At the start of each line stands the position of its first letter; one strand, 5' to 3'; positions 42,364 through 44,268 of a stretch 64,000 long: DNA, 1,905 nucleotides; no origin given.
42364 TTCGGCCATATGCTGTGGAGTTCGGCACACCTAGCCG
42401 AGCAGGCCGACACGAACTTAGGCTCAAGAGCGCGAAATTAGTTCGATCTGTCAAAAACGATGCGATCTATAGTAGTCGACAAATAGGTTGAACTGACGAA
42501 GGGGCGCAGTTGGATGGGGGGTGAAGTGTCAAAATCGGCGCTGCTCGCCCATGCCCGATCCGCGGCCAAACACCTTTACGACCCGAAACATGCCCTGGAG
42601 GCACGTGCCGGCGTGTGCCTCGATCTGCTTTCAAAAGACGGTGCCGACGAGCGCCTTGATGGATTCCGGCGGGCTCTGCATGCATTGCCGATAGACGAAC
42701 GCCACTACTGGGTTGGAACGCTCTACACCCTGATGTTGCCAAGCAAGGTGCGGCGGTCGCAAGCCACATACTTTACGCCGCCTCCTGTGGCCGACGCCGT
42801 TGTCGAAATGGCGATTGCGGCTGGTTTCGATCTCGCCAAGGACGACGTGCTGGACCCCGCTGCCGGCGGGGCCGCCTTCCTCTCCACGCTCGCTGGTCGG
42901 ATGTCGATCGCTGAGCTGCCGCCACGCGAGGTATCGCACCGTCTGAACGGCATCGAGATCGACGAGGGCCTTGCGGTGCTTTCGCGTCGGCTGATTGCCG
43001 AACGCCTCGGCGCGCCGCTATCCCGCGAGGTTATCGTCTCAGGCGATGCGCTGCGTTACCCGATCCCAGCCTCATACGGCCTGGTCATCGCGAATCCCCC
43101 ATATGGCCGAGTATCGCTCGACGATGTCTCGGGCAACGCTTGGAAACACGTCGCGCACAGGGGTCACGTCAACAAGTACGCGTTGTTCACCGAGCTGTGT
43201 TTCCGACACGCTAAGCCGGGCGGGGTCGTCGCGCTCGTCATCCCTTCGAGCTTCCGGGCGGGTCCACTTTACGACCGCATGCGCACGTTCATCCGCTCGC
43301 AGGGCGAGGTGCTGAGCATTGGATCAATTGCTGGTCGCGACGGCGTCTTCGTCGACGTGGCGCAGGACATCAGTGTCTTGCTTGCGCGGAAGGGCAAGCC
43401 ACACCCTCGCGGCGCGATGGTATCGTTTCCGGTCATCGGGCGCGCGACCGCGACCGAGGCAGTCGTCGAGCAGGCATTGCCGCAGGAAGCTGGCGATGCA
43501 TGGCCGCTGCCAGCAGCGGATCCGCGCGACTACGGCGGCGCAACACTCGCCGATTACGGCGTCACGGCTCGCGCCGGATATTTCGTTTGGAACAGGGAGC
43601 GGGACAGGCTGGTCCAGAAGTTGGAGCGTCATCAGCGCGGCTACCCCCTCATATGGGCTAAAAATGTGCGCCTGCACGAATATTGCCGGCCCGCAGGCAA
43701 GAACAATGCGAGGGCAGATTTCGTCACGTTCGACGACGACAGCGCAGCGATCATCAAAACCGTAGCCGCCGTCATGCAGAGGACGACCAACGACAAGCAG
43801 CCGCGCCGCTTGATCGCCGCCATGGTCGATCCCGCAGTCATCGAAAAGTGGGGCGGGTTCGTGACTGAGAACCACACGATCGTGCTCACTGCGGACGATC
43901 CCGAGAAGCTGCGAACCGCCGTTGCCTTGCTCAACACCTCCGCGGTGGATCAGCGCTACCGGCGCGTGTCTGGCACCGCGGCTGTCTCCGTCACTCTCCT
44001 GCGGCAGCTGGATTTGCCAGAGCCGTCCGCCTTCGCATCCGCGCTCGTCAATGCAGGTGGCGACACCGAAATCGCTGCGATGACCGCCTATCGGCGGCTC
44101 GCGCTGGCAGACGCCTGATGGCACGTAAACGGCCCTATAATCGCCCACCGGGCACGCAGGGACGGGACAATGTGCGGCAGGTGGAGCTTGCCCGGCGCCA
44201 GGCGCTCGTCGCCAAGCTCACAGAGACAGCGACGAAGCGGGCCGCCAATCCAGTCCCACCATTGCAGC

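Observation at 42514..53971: Five-gene DISARM-like defence cluster with a hybrid, non-canonical composition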

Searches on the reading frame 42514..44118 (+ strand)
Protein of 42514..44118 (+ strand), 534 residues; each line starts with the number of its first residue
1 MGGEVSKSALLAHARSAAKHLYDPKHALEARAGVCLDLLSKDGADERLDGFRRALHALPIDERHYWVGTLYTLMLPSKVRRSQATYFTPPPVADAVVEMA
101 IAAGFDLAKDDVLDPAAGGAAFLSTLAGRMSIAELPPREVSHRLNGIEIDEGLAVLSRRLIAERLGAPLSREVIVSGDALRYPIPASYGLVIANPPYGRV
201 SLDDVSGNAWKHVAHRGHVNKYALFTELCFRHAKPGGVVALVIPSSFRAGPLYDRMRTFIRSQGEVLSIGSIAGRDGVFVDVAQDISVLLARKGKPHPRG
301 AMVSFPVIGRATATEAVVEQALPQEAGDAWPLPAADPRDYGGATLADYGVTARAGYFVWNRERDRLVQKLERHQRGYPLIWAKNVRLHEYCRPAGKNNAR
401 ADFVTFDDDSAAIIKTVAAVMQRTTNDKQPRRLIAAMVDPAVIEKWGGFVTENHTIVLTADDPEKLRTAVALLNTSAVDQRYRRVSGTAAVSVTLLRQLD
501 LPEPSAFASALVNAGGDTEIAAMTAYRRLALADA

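Call 3: search_protein_families(library=padloc, proteins=[window:42514-44118:+], max_evalue=0.01)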
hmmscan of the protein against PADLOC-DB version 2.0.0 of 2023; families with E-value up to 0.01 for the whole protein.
window:42514-44118:+ (534 aa): 31 families (the best 25 are shown)
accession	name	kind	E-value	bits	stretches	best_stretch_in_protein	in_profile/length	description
PDLC03338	MTase_II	-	2e-98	328.6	1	12-519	60-588/604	Type II methyltransferase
PDLC03227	MTase_II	-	1.3e-32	111.3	1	78-507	22-462/494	Type II methyltransferase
PDLC04134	mad2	-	2.5e-21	74.1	1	69-296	256-448/492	mads_2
PDLC03311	MTase_II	-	3.2e-12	43.9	1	84-310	17-226/464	Type II methyltransferase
PDLC03719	oMTase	-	6.3e-12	43.2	1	75-291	17-210/387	orphan methyltransferase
PDLC03267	MTase_II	-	1.1e-11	42.4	1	84-300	14-224/539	Type II methyltransferase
PDLC03348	MTase_II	-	2.5e-11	40.8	1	61-305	198-464/727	Type II methyltransferase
PDLC03258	MTase_II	-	2.9e-11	41.2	1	77-296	16-204/366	Type II methyltransferase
PDLC03359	MTase_II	-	2e-10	37.5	2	188-280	149-240/840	Type II methyltransferase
PDLC03237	MTase_II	-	7.5e-09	32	1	214-293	278-357/1036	Type II methyltransferase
PDLC03021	MTase_I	-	8.5e-08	29.4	1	66-247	145-330/491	Type I methyltransferase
PDLC03335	MTase_II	-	1.1e-07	28.9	1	69-267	65-279/607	Type II methyltransferase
PDLC02523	PglX|PglXI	-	1.9e-07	27.2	1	156-300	529-674/1428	PglX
PDLC03026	MTase_I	-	3.2e-07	27.9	1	82-245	141-308/487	Type I methyltransferase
PDLC03293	MTase_II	-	6.2e-06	23.2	1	76-266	9-187/427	Type II methyltransferase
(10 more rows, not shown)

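Call 4: search_protein_families(library=pfam, proteins=[window:42514-44118:+], max_evalue=0.01)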
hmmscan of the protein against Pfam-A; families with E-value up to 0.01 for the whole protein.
window:42514-44118:+ (534 aa): 2 families
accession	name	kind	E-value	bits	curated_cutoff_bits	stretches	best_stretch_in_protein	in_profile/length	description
PF02384.22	N6_Mtase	-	3.7e-09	36.8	20.4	1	81-297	23-236/311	N-6 DNA Methylase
PF07669.17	Eco57I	-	4.9e-08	33.7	25.3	1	188-275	75-167/171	Eco57I restriction-modification methylase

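Call 15: search_protein_families(library=ncbifam, proteins=[window:42514-44118:+], max_evalue=1)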
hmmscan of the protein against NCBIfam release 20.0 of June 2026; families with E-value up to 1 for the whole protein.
window:42514-44118:+ (534 aa): 4 families
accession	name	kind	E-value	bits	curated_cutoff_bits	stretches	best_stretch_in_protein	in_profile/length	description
TIGR02987.1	met_A_Alw26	exception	8.2e-15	54.5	353.5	3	219-292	171-245/523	Alw26I/Eco31I/Esp3I family type II restriction adenine-specific DNA-methyltransferase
NF047738.1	antiphage_MADS2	equivalog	9e-07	27.5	720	2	68-128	295-351/654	methylation-associated defense system DNA methyltransferase MAD2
NF033455.1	BREX_6_MTaseX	exception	3.1e-05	21.7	900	1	162-286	528-650/1319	BREX-6 system adenine-specific DNA-methyltransferase PglX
NF033452.1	BREX_1_MTaseX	exception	0.0044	14.9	500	1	187-271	507-592/1210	BREX-1 system adenine-specific DNA-methyltransferase PglX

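Call 78: search_solved_structures(query=window:42514-44115:+, max_evalue=0.01)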
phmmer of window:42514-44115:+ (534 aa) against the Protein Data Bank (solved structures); distinct sequences matched with E-value up to 0.01: 5.
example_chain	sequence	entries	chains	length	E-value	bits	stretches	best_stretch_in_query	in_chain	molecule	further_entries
2f8l_A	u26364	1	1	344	4.5e-07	31.9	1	111-269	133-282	hypothetical protein lmo1582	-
2ibs_A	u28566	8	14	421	0.00026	22.8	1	74-266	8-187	Modification methylase TaqI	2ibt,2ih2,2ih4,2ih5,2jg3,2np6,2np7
1aqi_A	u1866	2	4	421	0.00029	22.6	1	79-266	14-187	ADENINE-N6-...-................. TAQI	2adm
1aqj_A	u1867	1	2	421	0.00029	22.6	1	79-266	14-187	ADENINE-N6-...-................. TAQI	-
1g38_A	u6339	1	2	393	0.0014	20.3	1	175-266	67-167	MODIFICATION METHYLASE TAQI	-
